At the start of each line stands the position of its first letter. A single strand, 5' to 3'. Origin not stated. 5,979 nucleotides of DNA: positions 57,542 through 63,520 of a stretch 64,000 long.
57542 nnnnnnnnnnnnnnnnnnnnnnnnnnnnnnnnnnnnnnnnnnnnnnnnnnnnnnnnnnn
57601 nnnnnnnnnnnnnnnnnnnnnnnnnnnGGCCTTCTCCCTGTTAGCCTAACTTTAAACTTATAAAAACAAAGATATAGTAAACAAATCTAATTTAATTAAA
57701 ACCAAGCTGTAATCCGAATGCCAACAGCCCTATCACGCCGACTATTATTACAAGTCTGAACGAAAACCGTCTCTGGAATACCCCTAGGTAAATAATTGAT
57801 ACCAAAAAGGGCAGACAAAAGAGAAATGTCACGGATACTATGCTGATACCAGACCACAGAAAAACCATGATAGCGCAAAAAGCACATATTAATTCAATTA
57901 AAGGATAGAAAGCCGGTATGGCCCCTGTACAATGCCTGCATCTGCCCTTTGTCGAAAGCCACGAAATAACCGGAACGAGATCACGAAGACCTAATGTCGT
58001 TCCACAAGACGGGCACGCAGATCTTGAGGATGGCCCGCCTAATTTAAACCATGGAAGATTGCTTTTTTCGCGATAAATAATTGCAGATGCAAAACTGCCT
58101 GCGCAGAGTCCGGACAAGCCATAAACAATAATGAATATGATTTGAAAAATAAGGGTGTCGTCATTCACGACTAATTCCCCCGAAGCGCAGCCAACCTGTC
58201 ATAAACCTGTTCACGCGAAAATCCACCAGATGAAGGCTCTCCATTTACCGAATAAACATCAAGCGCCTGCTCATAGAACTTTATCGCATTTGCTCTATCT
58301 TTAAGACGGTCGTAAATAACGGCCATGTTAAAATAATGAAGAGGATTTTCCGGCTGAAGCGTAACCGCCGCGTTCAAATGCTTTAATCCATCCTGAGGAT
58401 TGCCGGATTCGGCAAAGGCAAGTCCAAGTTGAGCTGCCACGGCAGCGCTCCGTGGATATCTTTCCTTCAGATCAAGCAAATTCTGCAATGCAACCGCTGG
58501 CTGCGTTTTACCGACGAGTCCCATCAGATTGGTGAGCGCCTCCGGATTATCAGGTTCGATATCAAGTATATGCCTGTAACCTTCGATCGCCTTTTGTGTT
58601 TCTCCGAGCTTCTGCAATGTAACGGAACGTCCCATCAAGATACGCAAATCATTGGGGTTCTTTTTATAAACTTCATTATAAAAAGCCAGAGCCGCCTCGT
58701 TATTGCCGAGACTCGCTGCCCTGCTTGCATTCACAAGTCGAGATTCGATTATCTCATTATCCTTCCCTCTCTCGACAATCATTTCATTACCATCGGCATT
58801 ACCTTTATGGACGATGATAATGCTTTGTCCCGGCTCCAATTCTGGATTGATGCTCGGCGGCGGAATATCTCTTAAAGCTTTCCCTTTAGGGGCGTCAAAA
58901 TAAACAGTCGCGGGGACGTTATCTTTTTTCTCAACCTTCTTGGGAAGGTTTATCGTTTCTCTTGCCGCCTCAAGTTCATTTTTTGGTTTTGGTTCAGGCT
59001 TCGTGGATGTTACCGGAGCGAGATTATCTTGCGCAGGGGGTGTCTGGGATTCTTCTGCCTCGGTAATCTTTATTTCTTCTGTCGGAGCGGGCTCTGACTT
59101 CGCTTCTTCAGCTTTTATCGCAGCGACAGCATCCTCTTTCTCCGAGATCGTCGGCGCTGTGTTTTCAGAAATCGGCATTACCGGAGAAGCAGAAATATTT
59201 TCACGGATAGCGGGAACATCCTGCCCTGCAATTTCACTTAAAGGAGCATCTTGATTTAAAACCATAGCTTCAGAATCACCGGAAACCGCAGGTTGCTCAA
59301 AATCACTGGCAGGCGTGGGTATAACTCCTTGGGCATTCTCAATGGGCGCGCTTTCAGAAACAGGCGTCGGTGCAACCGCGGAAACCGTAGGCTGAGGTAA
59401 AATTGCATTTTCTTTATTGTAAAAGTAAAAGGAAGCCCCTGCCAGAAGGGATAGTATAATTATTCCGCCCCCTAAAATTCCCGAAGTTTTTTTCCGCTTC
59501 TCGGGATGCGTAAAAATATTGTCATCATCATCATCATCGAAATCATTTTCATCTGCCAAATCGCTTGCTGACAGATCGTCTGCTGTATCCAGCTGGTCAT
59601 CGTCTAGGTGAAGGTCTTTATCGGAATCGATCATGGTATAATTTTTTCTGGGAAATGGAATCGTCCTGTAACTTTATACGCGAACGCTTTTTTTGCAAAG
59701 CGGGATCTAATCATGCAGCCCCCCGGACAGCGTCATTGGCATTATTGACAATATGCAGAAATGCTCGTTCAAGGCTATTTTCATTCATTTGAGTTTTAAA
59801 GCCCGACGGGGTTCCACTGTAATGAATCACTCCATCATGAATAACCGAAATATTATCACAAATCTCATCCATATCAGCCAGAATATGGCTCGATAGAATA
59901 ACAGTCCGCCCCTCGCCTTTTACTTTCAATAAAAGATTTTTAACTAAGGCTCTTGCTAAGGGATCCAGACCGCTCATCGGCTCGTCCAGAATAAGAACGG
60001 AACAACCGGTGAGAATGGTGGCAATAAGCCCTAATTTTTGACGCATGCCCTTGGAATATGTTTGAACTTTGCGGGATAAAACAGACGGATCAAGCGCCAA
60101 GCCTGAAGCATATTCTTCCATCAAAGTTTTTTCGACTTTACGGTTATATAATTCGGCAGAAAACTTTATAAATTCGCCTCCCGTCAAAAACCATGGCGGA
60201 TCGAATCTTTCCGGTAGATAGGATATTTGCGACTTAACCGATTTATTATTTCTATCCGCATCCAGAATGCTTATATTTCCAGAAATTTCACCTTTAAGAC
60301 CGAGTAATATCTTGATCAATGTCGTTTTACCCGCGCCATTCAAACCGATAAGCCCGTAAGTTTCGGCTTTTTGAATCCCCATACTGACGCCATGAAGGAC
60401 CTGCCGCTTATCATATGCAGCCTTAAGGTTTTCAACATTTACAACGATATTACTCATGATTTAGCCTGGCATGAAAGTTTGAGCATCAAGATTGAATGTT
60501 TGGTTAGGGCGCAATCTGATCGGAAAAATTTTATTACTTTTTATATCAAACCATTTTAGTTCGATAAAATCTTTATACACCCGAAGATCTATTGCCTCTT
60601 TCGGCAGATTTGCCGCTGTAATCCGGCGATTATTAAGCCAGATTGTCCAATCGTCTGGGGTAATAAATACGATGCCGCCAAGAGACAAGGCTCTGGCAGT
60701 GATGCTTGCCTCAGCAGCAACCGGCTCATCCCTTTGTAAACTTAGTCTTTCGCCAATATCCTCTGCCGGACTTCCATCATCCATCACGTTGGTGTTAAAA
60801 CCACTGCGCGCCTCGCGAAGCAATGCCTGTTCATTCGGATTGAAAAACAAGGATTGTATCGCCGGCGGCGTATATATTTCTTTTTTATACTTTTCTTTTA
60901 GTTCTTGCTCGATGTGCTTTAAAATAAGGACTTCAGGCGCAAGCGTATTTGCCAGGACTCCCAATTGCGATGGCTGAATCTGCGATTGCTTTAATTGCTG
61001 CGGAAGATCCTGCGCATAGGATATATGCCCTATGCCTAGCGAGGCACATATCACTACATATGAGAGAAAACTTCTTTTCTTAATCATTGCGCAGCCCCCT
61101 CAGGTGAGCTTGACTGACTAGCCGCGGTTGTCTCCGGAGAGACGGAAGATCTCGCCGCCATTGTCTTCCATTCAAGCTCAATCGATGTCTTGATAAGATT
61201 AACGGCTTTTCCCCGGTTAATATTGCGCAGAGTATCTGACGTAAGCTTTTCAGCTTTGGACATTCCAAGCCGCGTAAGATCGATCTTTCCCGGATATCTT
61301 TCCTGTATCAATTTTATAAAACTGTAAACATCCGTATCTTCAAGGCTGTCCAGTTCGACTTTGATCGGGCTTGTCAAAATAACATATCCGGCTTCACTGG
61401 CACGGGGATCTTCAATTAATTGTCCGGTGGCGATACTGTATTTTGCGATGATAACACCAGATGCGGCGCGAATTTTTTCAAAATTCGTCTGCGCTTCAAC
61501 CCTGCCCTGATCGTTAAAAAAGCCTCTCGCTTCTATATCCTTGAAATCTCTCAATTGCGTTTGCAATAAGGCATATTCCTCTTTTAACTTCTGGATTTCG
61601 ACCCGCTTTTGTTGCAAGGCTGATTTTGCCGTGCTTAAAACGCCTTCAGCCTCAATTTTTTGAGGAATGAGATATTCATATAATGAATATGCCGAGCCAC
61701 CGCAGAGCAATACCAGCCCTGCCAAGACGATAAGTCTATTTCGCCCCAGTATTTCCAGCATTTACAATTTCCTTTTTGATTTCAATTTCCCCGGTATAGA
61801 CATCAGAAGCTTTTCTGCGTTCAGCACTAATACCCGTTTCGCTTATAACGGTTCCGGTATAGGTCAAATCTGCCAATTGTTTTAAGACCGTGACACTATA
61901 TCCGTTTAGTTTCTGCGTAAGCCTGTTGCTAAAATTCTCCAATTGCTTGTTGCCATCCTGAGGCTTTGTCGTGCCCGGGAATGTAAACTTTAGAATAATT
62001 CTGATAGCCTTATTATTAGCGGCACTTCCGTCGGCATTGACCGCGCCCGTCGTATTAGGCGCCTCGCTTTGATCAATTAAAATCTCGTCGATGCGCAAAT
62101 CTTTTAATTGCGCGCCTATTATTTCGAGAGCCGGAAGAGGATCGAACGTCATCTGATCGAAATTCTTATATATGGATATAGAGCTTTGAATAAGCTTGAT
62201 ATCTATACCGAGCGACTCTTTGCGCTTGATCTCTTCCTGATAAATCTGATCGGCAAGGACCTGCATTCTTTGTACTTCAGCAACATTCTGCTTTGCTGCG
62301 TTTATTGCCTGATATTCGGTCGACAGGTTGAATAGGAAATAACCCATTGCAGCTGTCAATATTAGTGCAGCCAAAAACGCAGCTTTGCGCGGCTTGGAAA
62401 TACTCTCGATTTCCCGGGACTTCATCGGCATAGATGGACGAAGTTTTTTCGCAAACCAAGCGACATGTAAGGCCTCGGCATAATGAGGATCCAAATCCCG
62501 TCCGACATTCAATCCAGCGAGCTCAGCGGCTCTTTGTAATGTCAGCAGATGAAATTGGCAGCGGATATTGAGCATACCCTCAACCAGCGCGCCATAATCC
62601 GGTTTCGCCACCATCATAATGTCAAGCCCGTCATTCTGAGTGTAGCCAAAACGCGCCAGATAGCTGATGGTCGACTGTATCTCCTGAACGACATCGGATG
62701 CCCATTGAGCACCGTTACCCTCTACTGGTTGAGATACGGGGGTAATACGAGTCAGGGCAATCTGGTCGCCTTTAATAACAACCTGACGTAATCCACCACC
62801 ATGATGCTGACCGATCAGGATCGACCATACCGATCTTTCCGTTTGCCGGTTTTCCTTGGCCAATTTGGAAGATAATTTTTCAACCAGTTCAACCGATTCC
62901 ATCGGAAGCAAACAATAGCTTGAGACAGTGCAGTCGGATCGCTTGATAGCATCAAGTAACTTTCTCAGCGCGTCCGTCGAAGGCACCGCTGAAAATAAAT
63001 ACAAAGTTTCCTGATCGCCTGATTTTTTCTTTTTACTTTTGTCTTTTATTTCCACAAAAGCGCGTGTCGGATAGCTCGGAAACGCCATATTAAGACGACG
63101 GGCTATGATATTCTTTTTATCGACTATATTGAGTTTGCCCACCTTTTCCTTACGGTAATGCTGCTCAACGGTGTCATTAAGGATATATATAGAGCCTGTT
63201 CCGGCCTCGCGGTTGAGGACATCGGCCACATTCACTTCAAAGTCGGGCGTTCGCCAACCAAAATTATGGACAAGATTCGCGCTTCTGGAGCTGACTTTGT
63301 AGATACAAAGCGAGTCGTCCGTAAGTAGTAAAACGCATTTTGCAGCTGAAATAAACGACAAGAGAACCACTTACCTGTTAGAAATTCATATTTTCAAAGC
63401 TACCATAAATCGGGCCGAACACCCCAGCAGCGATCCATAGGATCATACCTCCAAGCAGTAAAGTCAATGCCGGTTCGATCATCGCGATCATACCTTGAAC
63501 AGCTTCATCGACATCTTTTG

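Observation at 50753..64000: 13-gene type IV pilus-like supercluster with an unusual parts list in an alphaproteobacterial backbone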

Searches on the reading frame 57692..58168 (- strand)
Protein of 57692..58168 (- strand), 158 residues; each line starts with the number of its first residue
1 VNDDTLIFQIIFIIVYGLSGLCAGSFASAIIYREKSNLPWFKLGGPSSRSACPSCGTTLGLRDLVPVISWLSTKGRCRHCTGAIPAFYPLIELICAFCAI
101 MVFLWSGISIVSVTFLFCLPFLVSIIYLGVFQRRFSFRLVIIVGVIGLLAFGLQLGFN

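Call 6: search_protein_families(library=pfam, max_evalue=0.01, proteins=[window:57692-58168:-])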
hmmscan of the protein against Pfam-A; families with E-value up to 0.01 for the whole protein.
window:57692-58168:- (158 aa): 1 family
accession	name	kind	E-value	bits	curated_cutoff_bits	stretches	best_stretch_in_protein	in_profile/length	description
PF06750.18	A24_N_bact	-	1.2e-22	80.2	23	1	19-104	2-82/84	Bacterial Peptidase A24 N-terminal domain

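Call 8: search_protein_families(library=ncbifam, max_evalue=0.01, proteins=[window:57692-58168:-])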
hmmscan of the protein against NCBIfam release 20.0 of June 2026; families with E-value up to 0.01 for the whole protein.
window:57692-58168:- (158 aa): 0 families

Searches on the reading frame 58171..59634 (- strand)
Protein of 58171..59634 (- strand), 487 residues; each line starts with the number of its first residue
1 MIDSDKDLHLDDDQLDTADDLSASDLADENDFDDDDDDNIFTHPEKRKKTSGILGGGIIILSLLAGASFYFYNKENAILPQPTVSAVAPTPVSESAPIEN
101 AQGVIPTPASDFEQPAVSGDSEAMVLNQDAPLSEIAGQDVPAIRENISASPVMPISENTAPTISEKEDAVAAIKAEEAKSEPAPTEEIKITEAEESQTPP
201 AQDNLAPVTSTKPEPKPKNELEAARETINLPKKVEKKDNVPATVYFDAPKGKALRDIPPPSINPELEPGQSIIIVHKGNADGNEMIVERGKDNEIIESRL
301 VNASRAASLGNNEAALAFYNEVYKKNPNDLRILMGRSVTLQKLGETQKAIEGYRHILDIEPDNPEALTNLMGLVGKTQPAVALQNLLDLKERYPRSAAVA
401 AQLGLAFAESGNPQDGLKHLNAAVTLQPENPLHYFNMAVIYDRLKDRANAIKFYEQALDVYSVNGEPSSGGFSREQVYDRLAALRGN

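Call 6: search_protein_families(library=pfam, max_evalue=0.01, proteins=[window:58171-59634:-])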
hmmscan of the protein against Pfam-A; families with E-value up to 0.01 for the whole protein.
window:58171-59634:- (487 aa): 18 families
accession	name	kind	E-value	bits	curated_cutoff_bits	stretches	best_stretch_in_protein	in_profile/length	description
PF07719.23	TPR_2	-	7.6e-16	57.3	27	1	434-460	4-30/34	Tetratricopeptide repeat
PF00515.34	TPR_1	-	4.3e-15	55.2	27.8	1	434-460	4-30/34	Tetratricopeptide repeat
PF13428.12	TPR_14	-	4.2e-14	52.1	23.5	1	400-439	4-43/44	Tetratricopeptide repeat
PF13181.12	TPR_8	-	2.2e-13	49.6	25.7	1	434-460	4-30/34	Tetratricopeptide repeat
PF13432.12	TPR_16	-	7.2e-12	46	32.7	2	403-459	3-59/65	Tetratricopeptide repeat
PF13424.12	TPR_12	-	4.6e-11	43.2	30.1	1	398-461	3-75/77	Tetratricopeptide repeat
PF13431.12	TPR_17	-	5.1e-10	39.3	24.4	0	421-446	3-28/34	Tetratricopeptide repeat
PF13414.12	TPR_11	-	6.7e-10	38.9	26.8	0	404-441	1-38/42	TPR repeat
PF13174.12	TPR_6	-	2.1e-09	37.8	26.3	0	434-461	3-30/33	Tetratricopeptide repeat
PF14559.12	TPR_19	-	2.8e-09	37.6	25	1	309-366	4-61/68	Tetratricopeptide repeat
PF13371.12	TPR_9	-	4.2e-07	30.3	35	1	305-366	4-65/73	Tetratricopeptide repeat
PF13429.12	TPR_15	-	6.6e-07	29.5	26.2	1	334-458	150-275/280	Tetratricopeptide repeat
PF13176.12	TPR_7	-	1.3e-05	25.3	27.9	0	435-459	3-27/36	Tetratricopeptide repeat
PF12569.14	NatA_aux_su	-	0.00015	21.3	33.3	1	306-409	14-118/515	N-terminal acetyltransferase A, auxiliary subunit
PF24575.1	TPR_Slam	-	0.00019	22.3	35.2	1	310-365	25-82/104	Surface lipoprotein assembly modifier, N-terminal TPR repeats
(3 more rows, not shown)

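Call 8: search_protein_families(library=ncbifam, max_evalue=0.01, proteins=[window:58171-59634:-])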
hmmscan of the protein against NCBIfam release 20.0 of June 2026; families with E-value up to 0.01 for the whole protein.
window:58171-59634:- (487 aa): 17 families
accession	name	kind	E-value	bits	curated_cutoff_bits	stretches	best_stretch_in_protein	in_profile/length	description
NF040959.1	MamA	equivalog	2.8e-17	62.9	200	1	303-459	44-201/204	magnetosome protein MamA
TIGR02917.1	PEP_TPR_lipo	equivalog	9.3e-17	60.2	312.2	1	308-458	748-898/899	XrtA/PEP-CTERM system TPR-repeat protein PrsT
TIGR02521.1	type_IV_pilW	equivalog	8.4e-13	48.4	154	1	396-463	30-97/234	type IV pilus biogenesis/stability protein PilW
NF033762.1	social_mot_Tgl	equivalog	5.6e-10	39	225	1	310-454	45-193/252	social motility TPR repeat lipoprotein Tgl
TIGR02552.1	LcrH_SycD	equivalog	6.9e-09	35.5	104.8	1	310-367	32-89/136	SycD/LcrH family type III secretion system chaperone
NF033920.0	C39_PA2778_fam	equivalog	1.3e-08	34.5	150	1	376-459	169-252/255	PA2778 family cysteine peptidase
NF002725.1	PRK02603.1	equivalog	9.2e-08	32.3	143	0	308-375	47-116/173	photosystem I assembly protein Ycf3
TIGR03939.1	PGA_TPR_OMP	equivalog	1.1e-07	30.5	366.65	1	347-451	103-208/800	poly-beta-1,6 N-acetyl-D-glucosamine export porin PgaA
NF033758.1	gliding_GltE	equivalog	7.3e-06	25.2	225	0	395-456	288-350/411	adventurous gliding motility TPR repeat lipoprotein GltE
NF047507.1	TPR_BatC_Lepto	exception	1.8e-05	24.4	175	0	433-460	98-125/214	TPR repeat-containing protein BatC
NF007302.0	PRK09782.1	equivalog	3.6e-05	21.9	1223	1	297-460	546-709/990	phage receptor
NF008520.0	PRK11447.1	equivalog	3.6e-05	21.7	858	0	400-460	272-332/1157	cellulose synthase complex outer membrane protein BcsC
TIGR00540.1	TPR_hemY_coli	hypoth_equivalog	0.00027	19.8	142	1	318-457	249-385/385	heme biosynthesis-associated TPR protein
NF047371.1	FlcA_CTERM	equivalog_domain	0.00041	18.9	300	0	415-463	331-379/646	periplasmic flagellar collar protein FlcA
NF047558.1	TPR_END_plus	domain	0.00054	19.8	32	0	434-460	2-28/56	TPR end-of-group domain-containing protein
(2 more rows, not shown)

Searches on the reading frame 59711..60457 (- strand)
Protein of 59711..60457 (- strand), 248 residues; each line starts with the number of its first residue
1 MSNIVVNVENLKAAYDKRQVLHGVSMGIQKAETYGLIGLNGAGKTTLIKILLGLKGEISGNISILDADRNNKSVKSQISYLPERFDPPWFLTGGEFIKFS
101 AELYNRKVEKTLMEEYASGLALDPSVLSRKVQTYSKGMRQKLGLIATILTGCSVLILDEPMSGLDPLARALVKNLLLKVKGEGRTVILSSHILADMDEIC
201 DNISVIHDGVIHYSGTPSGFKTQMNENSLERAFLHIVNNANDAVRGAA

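Call 6: search_protein_families(library=pfam, max_evalue=0.01, proteins=[window:59711-60457:-])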
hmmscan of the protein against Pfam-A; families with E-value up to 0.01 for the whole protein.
window:59711-60457:- (248 aa): 2 families
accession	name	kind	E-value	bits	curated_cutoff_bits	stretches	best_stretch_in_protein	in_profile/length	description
PF00005.33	ABC_tran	-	1e-22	81.6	25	1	21-161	1-136/137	ABC transporter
PF13304.12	AAA_21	-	4.8e-17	63.4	27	2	132-192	236-299/304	AAA domain, putative AbiEii toxin, Type IV TA system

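Call 8: search_protein_families(library=ncbifam, max_evalue=0.01, proteins=[window:59711-60457:-])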
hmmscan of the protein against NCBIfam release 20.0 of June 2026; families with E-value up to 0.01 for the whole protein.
window:59711-60457:- (248 aa): 186 families (the best 25 are shown)
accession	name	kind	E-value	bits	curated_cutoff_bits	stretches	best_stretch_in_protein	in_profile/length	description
TIGR01188.1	drrA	subfamily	2.8e-43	148.3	312.45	1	14-230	2-221/302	daunorubicin resistance ABC transporter, ATP-binding protein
TIGR03740.1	galliderm_ABC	subfamily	5.6e-42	143.9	309.75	1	7-237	2-222/223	lantibiotic protection ABC transporter ATP-binding subunit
TIGR03522.1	GldA_ABC_ATP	equivalog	7.4e-38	130.7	402.6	1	6-233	3-232/301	gliding motility-associated ABC transporter ATP-binding subunit GldA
NF033858.1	ABC2_perm_RbbA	equivalog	1.1e-35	122.9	1050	1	3-243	264-507/909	ribosome-associated ATPase/putative transporter RbbA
NF010059.0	PRK13536.1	equivalog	1.4e-30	106.2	549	1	1-218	39-259/342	nodulation factor ABC transporter ATP-binding protein NodI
NF010060.0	PRK13537.1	equivalog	4.7e-30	104.5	521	1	1-218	11-231/314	nodulation factor ABC transporter ATP-binding protein NodI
NF047565.1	PSM_export_PmtA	equivalog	1.5e-29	103.2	350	1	6-214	3-209/282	phenol-soluble modulin export ABC transporter ATP-binding protein PmtA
TIGR04521.1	ECF_ATPase_2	equivalog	6.5e-29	100.9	330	2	110-222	121-234/279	energy-coupling factor transporter ATPase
TIGR01288.1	nodI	equivalog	1.8e-28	99.5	424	1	2-218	1-220/303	nodulation factor ABC transporter ATP-binding protein NodI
NF000355.4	ribo_prot_ABC_F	equivalog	5.7e-28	98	380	1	5-229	2-211/499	ribosomal protection-like ABC-F family protein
TIGR03864.1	PQQ_ABC_ATP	hypoth_equivalog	1.5e-27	96.6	302.25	1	6-235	2-234/236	ABC transporter, ATP-binding subunit, PQQ-dependent alcohol dehydrogenase system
TIGR04406.1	LPS_export_lptB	equivalog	3e-27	95.4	240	1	6-219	2-221/239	LPS export ABC transporter ATP-binding protein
TIGR03410.1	urea_trans_UrtE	equivalog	5.9e-26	91.3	285.8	1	7-222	2-221/230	urea ABC transporter ATP-binding subunit UrtE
NF000167.2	ABCF_Lsa_all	exception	2.5e-25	89.4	750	2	3-202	307-488/492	Lsa family ABC-F type ribosomal protection protein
NF053840.1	MnTportMntADein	equivalog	6e-25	88.2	400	2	127-225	127-224/240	manganese ABC transporter ATP-binding protein MntA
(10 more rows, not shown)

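Call 79: search_solved_structures(query=window:59711-60457:-, max_evalue=1e-20)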
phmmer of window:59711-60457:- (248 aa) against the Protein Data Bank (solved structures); distinct sequences matched with E-value up to 1e-20: 64 (the best 60 are shown).
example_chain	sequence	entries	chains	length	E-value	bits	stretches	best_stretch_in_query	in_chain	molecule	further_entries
7lkp_A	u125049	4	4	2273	1.1e-47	165.7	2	24-226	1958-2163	Retinal-specific phospholipid-transporting ATPase ABCA4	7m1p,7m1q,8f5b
7e7i_A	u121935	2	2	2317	1.2e-47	165.6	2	24-226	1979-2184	Retinal-specific phospholipid-transporting ATPase ABCA4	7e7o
7tby_A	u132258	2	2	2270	1.3e-47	165.5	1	6-224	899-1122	ATP-binding cassette, sub-family A (ABC1), member 1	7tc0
7tbz_A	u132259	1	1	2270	1.3e-47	165.5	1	6-224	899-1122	ATP-binding cassette, sub-family A (ABC1), member 1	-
7tdt_A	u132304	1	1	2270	1.3e-47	165.5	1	6-224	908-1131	Phospholipid-transporting ATPase ABCA1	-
5xjy_A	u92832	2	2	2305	1.3e-47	165.5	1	6-224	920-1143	ATP-binding cassette sub-family A member 1 | Phospholipid-transporting ATPase ABCA1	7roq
7lkz_A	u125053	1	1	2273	7.8e-47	163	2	24-226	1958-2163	Retinal-specific phospholipid-transporting ATPase ABCA4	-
7e7q_A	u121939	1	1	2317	8.2e-47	162.9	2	24-226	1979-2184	Retinal-specific phospholipid-transporting ATPase ABCA4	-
7tbw_A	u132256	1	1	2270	8.7e-47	162.8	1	6-224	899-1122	ATP-binding cassette, sub-family A (ABC1), member 1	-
7w01_A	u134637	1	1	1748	8.7e-46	159.5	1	9-227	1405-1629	Phospholipid-transporting ATPase ABCA3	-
7w02_A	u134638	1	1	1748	6e-45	156.8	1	9-227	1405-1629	Phospholipid-transporting ATPase ABCA3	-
8edw_A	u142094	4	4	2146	2.2e-42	148.4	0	19-222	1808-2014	Phospholipid-transporting ATPase ABCA7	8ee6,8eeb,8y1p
8eop_A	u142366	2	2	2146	1.5e-41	145.7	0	19-222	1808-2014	Phospholipid-transporting ATPase ABCA7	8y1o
1vpl_A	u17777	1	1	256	5.9e-36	127.4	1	6-238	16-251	ABC transporter, ATP-binding protein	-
8k1n_E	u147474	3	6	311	1.8e-32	116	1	6-219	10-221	Multidrug efflux system ATP-binding protein Rv1218c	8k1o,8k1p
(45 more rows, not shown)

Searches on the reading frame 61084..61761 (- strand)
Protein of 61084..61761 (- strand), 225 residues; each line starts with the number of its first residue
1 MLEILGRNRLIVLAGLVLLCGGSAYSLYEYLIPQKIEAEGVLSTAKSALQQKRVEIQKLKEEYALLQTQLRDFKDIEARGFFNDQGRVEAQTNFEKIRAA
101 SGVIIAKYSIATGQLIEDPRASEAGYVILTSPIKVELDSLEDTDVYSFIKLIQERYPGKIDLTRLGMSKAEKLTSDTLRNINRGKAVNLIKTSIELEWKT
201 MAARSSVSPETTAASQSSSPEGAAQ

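Call 7: search_protein_families(library=pfam, max_evalue=0.01, proteins=[window:61084-61761:-])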
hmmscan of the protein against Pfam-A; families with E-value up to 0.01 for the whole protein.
window:61084-61761:- (225 aa): 1 family
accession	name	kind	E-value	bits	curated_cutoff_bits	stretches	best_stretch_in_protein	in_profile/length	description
PF18603.7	LAL_C2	-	8.1e-05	23.3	29.4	1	84-132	7-57/78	L-amino acid ligase C-terminal domain 2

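Call 9: search_protein_families(library=ncbifam, max_evalue=0.01, proteins=[window:61084-61761:-])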
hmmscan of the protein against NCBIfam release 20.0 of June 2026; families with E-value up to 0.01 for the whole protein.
window:61084-61761:- (225 aa): 0 families

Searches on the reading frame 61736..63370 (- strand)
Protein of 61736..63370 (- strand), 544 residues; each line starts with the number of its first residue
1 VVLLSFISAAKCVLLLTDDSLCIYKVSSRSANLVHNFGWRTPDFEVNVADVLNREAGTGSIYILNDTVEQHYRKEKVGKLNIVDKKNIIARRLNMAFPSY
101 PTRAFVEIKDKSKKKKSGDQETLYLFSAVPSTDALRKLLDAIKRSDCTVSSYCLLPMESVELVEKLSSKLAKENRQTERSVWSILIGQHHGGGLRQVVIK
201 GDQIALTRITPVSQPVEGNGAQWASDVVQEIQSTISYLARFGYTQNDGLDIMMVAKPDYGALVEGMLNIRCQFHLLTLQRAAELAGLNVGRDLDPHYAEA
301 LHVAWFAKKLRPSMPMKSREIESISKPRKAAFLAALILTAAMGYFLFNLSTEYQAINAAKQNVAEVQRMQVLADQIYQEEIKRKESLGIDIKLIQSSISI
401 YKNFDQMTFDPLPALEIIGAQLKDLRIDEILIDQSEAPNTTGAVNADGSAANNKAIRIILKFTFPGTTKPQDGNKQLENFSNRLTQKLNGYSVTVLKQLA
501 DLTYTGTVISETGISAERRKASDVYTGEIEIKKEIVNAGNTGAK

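Call 7: search_protein_families(library=pfam, max_evalue=0.01, proteins=[window:61736-63370:-])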
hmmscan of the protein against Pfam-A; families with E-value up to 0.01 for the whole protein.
window:61736-63370:- (544 aa): 0 families

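Call 9: search_protein_families(library=ncbifam, max_evalue=0.01, proteins=[window:61736-63370:-])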
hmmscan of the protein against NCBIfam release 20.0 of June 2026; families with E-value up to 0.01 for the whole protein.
window:61736-63370:- (544 aa): 0 families

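Call 11: find_encoding_contigs(protein=window:61736-63370:-, flank=10000, max_places=6)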
Protein window:61736-63370:- (544 aa): no gene with exactly this product is on record in the collection.
